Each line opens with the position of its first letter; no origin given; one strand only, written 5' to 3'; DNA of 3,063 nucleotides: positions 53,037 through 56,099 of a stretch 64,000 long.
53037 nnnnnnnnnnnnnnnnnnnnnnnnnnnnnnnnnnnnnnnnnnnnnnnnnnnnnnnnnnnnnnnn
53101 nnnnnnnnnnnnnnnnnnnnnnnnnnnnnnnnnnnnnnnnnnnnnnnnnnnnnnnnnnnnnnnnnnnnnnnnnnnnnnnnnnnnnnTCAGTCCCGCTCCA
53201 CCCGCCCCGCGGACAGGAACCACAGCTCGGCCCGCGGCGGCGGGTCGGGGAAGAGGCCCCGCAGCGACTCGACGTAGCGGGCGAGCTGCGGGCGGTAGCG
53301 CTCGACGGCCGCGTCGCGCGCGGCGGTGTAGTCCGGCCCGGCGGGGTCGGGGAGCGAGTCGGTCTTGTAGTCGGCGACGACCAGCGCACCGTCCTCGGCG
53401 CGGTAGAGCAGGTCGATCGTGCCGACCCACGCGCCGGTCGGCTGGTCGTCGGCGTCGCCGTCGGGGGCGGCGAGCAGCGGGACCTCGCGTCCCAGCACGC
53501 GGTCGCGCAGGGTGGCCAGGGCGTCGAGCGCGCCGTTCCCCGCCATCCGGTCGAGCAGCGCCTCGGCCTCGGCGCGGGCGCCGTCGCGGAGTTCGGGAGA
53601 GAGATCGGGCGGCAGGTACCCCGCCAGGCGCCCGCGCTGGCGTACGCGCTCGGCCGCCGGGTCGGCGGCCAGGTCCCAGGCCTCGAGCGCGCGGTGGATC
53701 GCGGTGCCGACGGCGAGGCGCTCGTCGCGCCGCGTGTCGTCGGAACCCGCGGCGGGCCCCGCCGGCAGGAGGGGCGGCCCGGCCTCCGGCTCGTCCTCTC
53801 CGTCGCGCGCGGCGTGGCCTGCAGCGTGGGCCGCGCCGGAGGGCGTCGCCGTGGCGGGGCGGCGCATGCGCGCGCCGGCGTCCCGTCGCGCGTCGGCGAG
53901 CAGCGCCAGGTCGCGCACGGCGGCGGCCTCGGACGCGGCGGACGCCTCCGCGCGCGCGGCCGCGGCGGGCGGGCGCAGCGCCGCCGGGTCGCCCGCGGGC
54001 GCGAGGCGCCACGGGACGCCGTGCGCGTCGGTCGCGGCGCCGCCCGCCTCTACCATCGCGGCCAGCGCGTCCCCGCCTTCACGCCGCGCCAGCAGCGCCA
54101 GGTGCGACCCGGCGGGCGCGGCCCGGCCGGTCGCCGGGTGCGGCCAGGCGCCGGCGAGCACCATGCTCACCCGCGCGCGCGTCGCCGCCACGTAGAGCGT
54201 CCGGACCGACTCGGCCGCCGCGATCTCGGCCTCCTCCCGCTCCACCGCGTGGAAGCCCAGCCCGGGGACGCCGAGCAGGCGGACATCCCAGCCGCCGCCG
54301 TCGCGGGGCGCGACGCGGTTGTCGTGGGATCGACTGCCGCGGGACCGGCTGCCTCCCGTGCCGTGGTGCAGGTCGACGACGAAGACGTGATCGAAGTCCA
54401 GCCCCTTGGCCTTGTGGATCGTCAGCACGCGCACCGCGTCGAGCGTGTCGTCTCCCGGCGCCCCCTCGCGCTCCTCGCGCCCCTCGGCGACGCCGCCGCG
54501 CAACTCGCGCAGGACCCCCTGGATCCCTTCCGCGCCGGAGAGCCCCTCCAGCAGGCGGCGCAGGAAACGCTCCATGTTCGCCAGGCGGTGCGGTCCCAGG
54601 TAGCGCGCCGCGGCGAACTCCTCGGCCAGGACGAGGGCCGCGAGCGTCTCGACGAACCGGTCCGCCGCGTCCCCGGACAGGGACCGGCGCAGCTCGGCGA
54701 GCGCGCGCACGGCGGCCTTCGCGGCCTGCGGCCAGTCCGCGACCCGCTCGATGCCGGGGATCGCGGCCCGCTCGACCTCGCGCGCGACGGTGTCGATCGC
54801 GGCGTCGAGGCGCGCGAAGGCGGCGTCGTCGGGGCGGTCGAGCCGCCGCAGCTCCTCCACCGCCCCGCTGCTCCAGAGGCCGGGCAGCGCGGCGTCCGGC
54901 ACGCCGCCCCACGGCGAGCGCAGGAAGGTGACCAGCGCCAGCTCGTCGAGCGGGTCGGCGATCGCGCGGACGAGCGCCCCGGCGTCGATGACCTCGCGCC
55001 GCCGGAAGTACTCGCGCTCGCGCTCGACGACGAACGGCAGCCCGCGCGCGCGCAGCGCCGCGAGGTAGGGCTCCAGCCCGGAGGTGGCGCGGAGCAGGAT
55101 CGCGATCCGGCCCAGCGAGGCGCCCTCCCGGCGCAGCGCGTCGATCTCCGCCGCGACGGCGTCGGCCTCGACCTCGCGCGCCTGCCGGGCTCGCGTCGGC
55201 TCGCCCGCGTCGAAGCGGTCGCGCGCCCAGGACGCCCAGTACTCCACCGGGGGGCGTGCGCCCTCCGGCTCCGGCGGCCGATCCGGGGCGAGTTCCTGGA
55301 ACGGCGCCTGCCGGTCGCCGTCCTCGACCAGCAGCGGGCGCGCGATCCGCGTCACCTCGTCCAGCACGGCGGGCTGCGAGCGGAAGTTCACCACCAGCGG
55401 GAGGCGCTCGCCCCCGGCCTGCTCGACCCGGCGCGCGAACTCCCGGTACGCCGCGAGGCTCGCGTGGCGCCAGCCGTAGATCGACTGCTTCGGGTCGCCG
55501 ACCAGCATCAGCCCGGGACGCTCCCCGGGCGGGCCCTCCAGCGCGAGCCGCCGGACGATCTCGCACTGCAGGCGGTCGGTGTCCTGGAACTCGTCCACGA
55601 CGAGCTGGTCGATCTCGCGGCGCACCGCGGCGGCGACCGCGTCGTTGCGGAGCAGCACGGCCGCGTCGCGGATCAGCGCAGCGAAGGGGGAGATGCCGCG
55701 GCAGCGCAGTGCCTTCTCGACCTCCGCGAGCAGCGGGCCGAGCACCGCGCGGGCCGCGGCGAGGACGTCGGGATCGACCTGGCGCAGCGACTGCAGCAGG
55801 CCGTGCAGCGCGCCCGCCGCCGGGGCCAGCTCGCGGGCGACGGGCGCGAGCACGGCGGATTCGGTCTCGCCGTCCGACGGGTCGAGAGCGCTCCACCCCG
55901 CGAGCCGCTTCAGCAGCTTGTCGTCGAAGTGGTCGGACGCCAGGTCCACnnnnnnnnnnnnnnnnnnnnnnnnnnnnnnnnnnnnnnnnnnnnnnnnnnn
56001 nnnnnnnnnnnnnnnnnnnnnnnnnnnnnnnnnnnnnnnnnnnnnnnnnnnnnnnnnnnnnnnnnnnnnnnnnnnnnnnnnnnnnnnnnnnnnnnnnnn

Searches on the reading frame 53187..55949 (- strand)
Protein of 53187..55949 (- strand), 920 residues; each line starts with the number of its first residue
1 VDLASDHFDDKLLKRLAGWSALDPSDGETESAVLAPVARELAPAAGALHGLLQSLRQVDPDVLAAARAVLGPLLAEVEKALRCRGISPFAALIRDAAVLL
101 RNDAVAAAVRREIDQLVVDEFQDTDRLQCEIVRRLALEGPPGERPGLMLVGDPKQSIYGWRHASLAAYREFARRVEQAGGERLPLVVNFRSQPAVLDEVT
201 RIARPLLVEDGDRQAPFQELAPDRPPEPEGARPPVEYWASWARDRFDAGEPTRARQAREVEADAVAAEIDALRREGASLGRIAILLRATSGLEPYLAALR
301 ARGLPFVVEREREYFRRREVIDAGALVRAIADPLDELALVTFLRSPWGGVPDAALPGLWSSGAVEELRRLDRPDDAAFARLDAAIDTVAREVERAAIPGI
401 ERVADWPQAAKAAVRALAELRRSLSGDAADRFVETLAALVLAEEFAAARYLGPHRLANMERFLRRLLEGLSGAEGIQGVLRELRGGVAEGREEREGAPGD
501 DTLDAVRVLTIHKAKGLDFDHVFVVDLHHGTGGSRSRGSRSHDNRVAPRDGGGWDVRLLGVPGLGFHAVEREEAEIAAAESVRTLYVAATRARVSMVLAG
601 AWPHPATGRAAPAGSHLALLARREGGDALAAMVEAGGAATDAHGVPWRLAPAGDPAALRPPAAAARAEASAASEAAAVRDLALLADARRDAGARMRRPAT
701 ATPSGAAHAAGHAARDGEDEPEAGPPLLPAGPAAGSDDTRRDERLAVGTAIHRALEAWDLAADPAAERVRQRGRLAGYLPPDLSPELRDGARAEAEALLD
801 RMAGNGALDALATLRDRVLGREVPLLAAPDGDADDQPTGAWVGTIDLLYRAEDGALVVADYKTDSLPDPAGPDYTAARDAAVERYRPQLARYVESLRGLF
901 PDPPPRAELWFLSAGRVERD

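Call 88: search_protein_families(library=pfam, proteins=[window:53187-55949:-], max_evalue=0.00001)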
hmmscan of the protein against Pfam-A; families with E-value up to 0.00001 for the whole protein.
window:53187-55949:- (920 aa): 4 families
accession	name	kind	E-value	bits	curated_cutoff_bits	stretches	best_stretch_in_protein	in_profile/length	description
PF13361.12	UvrD_C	-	2.1e-21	77.2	25.6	1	255-598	47-345/350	UvrD-like helicase C-terminal domain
PF00580.27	UvrD-helicase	-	4.3e-20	73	23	1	73-174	172-269/271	UvrD/REP helicase N-terminal domain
PF13538.12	UvrD_C_2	-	8.7e-09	35.6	27.4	0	506-526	2-22/52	UvrD-like helicase C-terminal domain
PF12705.13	PDDEXK_1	-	1.7e-06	28.6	22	1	740-912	31-189/247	PD-(D/E)XK nuclease superfamily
